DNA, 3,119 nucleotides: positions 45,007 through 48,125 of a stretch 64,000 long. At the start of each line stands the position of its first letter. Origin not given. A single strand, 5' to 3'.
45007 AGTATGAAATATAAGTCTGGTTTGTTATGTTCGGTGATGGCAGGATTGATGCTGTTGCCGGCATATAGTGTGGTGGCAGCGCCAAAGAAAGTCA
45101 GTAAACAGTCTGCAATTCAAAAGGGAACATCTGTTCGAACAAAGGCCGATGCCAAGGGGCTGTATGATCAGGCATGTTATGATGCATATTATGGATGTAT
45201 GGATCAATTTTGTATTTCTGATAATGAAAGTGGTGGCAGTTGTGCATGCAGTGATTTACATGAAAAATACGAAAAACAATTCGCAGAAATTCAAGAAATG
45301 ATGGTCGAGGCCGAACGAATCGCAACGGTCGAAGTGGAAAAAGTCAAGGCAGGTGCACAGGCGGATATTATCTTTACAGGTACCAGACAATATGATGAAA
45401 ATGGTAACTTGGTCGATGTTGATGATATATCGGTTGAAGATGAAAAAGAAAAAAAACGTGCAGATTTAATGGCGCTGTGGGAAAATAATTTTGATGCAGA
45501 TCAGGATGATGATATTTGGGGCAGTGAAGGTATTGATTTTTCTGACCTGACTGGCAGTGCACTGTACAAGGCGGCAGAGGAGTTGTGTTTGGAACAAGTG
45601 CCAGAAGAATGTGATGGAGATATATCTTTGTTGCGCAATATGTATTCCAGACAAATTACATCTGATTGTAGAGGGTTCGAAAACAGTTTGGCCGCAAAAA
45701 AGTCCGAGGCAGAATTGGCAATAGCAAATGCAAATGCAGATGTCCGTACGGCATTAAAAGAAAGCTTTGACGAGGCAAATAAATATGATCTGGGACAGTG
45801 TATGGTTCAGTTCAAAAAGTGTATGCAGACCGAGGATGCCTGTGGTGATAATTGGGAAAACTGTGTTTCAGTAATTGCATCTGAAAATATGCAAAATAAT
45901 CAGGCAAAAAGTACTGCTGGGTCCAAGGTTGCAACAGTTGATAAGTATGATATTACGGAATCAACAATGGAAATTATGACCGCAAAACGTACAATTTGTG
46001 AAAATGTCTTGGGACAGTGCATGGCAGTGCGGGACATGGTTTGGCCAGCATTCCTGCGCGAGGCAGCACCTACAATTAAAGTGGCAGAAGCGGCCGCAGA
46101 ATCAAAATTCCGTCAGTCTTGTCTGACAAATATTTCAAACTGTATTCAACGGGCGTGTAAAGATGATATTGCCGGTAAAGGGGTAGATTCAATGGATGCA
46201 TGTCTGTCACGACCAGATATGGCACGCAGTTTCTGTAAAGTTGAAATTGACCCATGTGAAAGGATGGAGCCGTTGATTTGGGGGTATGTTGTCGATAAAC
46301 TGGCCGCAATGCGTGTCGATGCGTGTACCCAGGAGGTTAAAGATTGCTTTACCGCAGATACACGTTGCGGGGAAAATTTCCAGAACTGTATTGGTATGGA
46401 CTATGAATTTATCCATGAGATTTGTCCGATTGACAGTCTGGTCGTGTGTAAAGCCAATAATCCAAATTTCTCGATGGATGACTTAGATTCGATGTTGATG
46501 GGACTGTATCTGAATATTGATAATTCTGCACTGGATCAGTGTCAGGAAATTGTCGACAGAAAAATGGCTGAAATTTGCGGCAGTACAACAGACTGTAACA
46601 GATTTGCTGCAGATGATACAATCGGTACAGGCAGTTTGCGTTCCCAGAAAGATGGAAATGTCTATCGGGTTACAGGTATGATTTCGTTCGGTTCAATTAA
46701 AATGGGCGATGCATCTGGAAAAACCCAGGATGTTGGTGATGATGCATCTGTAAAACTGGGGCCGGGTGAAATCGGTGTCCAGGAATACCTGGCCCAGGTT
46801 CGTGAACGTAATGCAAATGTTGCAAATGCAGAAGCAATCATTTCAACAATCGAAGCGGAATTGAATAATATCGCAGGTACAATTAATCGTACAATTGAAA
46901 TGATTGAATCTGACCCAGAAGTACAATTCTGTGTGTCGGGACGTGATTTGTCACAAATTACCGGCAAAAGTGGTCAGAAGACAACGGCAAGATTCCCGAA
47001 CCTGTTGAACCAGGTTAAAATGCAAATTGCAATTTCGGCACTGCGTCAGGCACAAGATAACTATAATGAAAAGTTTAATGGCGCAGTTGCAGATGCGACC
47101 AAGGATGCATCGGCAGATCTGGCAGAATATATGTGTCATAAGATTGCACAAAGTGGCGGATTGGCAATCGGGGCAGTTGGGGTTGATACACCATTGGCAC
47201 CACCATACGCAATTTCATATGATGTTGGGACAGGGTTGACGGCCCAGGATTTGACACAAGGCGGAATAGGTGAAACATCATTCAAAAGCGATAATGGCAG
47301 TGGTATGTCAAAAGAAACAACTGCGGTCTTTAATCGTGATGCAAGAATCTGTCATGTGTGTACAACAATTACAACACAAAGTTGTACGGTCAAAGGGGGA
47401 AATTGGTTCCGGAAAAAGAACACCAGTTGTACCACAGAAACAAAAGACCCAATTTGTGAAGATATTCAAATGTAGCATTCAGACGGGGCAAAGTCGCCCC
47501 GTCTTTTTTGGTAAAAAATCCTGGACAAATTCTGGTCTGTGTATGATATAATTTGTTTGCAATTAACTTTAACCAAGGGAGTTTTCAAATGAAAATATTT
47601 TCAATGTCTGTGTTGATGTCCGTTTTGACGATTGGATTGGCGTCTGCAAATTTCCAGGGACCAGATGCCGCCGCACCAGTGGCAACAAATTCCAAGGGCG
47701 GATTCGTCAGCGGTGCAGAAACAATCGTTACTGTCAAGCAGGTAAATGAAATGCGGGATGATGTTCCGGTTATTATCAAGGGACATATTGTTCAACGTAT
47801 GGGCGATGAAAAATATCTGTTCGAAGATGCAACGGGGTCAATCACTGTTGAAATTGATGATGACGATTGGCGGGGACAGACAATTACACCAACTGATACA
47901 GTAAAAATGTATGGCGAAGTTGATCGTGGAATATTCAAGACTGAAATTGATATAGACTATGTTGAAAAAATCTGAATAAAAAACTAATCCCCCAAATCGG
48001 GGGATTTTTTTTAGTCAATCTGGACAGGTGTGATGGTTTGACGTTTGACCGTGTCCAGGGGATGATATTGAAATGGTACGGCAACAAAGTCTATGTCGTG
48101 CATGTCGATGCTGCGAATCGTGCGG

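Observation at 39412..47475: Expanded paralogous family of large Sec-secreted cysteine-rich proteins with conserved Cys motifs (at least 5 members in this window)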

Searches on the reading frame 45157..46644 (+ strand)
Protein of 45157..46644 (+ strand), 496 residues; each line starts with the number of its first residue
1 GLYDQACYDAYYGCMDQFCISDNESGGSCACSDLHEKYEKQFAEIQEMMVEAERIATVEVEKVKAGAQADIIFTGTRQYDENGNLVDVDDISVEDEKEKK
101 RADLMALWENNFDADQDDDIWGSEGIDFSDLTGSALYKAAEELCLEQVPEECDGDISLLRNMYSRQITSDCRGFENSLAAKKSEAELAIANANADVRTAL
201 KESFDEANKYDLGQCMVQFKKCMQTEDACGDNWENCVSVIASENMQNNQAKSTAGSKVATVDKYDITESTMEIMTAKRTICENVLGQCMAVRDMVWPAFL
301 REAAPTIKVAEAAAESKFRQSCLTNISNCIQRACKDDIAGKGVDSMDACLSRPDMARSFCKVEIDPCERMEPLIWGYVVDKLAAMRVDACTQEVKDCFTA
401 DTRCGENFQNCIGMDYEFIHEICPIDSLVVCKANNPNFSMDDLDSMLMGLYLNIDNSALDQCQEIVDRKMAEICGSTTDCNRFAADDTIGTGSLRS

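Call 19: search_protein_representatives(alignment_id=A2)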
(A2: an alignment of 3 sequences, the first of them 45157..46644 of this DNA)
Query: 3 sequences, 490 profile positions. Proteins with E-value up to 0.001 (for the whole library): 842; up to 1e-10: 687; up to 1e-30: 401. The best 150 are listed.
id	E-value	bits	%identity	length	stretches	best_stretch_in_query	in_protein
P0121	2.1e-193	660.3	-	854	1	2-490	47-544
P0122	1.6e-169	581.5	-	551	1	2-467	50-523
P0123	1.2e-149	516.0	-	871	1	3-487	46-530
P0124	2.1e-146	505.3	-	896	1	2-488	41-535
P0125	1.6e-145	502.4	-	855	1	3-477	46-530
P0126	5.8e-134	464.2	-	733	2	272-486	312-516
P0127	7.7e-134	463.8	-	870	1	1-420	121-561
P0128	1.2e-130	453.4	-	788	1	2-420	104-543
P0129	1.8e-129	449.4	-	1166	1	1-421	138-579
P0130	8.8e-128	443.9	-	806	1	2-488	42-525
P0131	1.9e-123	429.6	-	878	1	3-489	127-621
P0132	5.4e-123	428.1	-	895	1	4-489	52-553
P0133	1.4e-122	426.7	-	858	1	2-488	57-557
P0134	4.0e-119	415.3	-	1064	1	3-488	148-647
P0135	4.8e-119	415.1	-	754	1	4-421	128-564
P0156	6.9e-103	361.8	-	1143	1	3-399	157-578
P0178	1.1e-97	344.6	-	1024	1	3-487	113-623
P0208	1.7e-89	317.5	-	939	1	5-475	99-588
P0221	1.4e-87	311.3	-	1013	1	4-474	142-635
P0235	9.5e-85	301.9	-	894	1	3-489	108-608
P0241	5.2e-83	296.2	-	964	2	132-488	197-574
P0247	2.8e-81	290.5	-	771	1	7-487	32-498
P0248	2.9e-81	290.5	-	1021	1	5-473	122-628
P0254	2.9e-80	287.1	-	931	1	5-478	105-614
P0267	8.1e-78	279.1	-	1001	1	3-488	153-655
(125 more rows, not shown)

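Call 31: find_related_loci(query=A2, collection=genome_contigs, flank=10000)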
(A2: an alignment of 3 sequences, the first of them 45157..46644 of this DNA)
Query A2 (496 aa) in genome_contigs; peptide patterns used: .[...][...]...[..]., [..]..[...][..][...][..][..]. (x = any residue, [..] = any of these).
599 stretches matched a pattern (row limit reached: there are more); 532 encode a relative of the query (tblastn E <= 1e-3); the best 80 are kept; 80 distinct loci.
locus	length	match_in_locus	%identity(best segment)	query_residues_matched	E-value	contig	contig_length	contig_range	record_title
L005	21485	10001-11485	87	1-496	0e+0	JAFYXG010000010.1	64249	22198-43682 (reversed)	MAG: Alphaproteobacteria bacterium isolate RGIG7505 Water_buffalos_Colon.Co__c1009779, whole genome shotgun sequence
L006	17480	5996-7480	84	1-496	0e+0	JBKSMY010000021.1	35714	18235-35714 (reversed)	MAG: Alphaproteobacteria bacterium isolate KS320-82 k141_2698538, whole genome shotgun sequence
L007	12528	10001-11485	83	1-496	0e+0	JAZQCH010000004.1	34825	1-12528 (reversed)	MAG: Candidatus Enterousia sp. isolate T1900044638_TS20190104.MAGScoT_cleanbin_000052 SGB_1211_k141_592585, whole genome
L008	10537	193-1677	86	1-496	0e+0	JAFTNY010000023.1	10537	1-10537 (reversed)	MAG: Alphaproteobacteria bacterium isolate RGIG3991 Roe_deer_Cecum-4__c145660, whole genome shotgun sequence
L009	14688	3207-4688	85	1-496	0e+0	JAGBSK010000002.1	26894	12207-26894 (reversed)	MAG: Alphaproteobacteria bacterium isolate RGIG9404 Yak_Cecum-1__c20857, whole genome shotgun sequence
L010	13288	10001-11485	82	1-496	0e+0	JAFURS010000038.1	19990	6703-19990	MAG: Alphaproteobacteria bacterium isolate RGIG4765 Roe_deer_Rectum.Co__c1444376, whole genome shotgun sequence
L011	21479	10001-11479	82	1-496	0e+0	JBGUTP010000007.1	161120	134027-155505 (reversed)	MAG: Candidatus Enterousia sp. isolate fecal_MAG_67 fecal_MAG_67_contig_0007, whole genome shotgun sequence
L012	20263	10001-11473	82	1-496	0e+0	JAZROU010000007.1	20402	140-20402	MAG: Candidatus Enterousia sp. isolate T1900045388_YK20190078.MAGScoT_cleanbin_000020 SGB_6918_k141_1322486, whole genom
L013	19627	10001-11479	83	1-496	0e+0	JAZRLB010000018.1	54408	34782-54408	MAG: Candidatus Enterousia sp. isolate T1900045443_YK20190134.MAGScoT_cleanbin_000013 SGB_7129_k141_1577228, whole genom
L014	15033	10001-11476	80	1-496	0e+0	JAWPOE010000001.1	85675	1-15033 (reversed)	MAG: Alphaproteobacteria bacterium isolate KA0040-166 k141_185656, whole genome shotgun sequence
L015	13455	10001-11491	80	1-496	0e+0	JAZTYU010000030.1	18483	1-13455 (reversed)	MAG: Candidatus Enterousia sp. isolate T1900045325_YK20190014.MAGScoT_cleanbin_000039 SGB_6437_k141_1456378, whole genom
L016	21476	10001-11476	79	1-496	0e+0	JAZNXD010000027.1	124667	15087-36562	MAG: Candidatus Enterousia sp. isolate T1900044780_TS20190246.MAGScoT_cleanbin_000045 SGB_2551_k141_2582239, whole genom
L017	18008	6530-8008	80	1-496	0e+0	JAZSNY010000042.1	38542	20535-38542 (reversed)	MAG: Candidatus Enterousia sp. isolate T1900044549_TS20190015.MAGScoT_cleanbin_000102 SGB_200_k141_3438709, whole genome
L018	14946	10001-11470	79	1-496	0e+0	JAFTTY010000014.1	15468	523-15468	MAG: Alphaproteobacteria bacterium isolate RGIG4147 Roe_deer_Colon-1__c242520, whole genome shotgun sequence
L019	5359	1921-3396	78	1-496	0e+0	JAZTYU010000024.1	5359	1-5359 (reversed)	MAG: Candidatus Enterousia sp. isolate T1900045325_YK20190014.MAGScoT_cleanbin_000039 SGB_6437_k141_3437356, whole genom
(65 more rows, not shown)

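Call 70: list_cluster_members(proteins=[P0267, P0254, P0248, P0247, P0235, P0221, P0208, P0178, P0156, P0241])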
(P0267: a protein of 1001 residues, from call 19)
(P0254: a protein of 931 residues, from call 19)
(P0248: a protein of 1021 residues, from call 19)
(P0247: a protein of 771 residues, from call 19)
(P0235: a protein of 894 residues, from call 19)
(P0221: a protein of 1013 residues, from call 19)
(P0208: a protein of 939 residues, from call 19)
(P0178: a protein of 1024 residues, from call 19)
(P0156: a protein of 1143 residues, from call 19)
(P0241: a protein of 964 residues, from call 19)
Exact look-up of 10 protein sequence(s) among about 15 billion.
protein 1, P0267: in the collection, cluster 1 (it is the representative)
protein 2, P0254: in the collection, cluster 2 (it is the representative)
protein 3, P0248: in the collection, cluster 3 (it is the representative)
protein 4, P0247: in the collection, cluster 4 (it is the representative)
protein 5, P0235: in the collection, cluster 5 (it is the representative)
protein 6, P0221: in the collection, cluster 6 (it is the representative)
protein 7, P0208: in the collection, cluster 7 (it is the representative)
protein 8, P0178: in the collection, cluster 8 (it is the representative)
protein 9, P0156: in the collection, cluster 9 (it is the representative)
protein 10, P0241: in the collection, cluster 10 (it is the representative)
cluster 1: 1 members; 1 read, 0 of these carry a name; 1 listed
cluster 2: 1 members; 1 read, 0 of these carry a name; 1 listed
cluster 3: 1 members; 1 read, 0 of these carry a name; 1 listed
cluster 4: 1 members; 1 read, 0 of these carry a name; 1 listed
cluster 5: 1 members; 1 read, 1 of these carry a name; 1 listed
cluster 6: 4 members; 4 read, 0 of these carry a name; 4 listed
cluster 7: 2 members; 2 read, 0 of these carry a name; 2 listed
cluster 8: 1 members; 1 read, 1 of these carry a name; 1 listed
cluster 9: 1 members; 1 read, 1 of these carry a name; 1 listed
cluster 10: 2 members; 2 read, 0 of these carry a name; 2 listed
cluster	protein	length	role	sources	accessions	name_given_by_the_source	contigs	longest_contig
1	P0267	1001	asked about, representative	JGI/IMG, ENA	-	-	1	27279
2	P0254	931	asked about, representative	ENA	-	-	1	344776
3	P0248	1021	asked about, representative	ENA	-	-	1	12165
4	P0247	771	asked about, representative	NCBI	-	-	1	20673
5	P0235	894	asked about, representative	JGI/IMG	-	hypothetical protein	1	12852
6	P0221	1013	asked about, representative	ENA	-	-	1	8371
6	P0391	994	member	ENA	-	-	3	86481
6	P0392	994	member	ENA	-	-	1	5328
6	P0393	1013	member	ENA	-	-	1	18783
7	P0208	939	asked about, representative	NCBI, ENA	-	-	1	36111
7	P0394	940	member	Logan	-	-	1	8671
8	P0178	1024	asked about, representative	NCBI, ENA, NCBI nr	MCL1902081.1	MAG: hypothetical protein FWG18_00445 [Alphaproteobacteria bacterium] | hypothetical protein [Alphaproteobacteria bacterium]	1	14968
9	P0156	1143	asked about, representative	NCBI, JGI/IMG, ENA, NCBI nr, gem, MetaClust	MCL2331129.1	MAG: hypothetical protein FWC61_01125 [Proteobacteria bacterium] | hypothetical protein [Pseudomonadota bacterium] | \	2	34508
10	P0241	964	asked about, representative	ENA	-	-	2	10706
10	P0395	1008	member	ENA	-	-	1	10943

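Call 71: find_encoding_contigs(protein=P0254, flank=10000, max_places=2)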
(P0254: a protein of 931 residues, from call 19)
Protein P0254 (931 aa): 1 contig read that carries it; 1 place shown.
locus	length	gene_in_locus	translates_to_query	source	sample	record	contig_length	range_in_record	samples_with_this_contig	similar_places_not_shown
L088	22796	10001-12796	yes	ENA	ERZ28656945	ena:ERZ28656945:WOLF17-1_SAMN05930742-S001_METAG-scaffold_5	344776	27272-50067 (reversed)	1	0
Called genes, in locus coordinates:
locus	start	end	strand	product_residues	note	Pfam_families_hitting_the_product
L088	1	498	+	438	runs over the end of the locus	PF00344:SecY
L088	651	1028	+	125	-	PF00416:Ribosomal_S13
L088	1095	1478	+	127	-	PF00411:Ribosomal_S11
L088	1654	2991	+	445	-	-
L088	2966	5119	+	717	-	-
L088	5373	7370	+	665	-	PF07562:NCD3G (faint), PF07699:Ephrin_rec_like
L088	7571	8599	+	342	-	PF01193:RNA_pol_L, PF01000:RNA_pol_A_bac, PF03118:RNA_pol_A_CTD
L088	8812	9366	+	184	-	PF01196:Ribosomal_L17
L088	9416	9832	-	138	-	-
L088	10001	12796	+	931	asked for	-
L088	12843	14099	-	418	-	-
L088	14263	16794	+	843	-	-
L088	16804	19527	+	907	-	-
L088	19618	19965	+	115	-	PF04480:DUF559, PF18741:MTES_1575 (weak)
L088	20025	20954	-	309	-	-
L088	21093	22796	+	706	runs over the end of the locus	-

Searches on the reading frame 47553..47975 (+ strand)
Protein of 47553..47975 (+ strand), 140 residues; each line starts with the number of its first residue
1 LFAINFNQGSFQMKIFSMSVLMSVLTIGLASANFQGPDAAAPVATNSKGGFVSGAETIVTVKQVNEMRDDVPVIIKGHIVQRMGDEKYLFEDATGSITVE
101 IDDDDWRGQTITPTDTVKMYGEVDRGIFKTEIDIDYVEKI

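Call 13: search_protein_families(library=pfam, proteins=[window:47553-47975:+], max_evalue=0.001)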
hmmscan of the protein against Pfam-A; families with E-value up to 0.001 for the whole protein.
window:47553-47975:+ (140 aa): 1 family
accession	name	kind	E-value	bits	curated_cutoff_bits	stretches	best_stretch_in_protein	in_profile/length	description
PF04076.19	BOF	-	9.3e-29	100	25.8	1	41-139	4-103/103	Bacterial OB fold (BOF) protein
